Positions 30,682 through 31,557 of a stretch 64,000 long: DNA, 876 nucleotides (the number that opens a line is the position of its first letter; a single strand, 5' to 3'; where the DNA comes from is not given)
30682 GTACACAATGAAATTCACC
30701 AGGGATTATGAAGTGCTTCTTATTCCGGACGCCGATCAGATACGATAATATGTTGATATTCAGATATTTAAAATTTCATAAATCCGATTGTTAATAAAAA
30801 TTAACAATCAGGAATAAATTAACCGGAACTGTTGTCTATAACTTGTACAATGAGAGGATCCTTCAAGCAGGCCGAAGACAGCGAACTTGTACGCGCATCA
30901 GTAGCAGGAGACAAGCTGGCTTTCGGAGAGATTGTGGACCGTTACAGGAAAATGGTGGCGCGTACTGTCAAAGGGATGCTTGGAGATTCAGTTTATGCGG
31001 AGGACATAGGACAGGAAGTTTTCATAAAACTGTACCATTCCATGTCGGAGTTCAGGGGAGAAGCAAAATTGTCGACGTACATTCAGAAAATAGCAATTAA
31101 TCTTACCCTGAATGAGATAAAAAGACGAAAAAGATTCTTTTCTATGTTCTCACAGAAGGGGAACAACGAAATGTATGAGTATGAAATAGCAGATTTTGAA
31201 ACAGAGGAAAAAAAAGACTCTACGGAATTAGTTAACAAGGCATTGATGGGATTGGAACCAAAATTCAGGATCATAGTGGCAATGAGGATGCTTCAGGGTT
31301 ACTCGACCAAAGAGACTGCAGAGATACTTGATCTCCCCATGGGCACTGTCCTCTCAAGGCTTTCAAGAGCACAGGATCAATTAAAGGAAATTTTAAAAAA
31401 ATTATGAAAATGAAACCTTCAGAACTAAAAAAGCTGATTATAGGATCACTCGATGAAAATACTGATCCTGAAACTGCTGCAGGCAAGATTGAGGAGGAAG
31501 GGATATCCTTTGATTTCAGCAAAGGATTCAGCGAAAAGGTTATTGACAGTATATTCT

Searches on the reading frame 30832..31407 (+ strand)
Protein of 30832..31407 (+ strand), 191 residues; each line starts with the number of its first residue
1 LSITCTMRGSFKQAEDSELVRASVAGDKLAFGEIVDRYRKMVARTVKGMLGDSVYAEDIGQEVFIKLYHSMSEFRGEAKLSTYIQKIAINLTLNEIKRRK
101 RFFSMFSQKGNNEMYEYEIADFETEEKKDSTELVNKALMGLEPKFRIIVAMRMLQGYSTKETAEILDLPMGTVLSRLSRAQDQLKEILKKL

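Call 50: search_protein_families(library=pfam, proteins=[window:30832-31407:+], max_evalue=0.001)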
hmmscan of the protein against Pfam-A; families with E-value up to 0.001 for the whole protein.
window:30832-31407:+ (191 aa): 4 families
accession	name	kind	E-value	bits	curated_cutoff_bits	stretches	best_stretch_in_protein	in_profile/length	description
PF04542.20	Sigma70_r2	-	1.3e-14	54.1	24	1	35-101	2-70/71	Sigma-70 region 2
PF08281.18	Sigma70_r4_2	-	8.1e-10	38.6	25.7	1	134-180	4-50/54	Sigma-70, region 4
PF04545.22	Sigma70_r4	-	2.6e-08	33.7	24.1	1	137-186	1-50/50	Sigma-70, region 4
PF07638.17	Sigma70_ECF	-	0.00022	21.6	21.1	1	126-185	122-180/185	ECF sigma factor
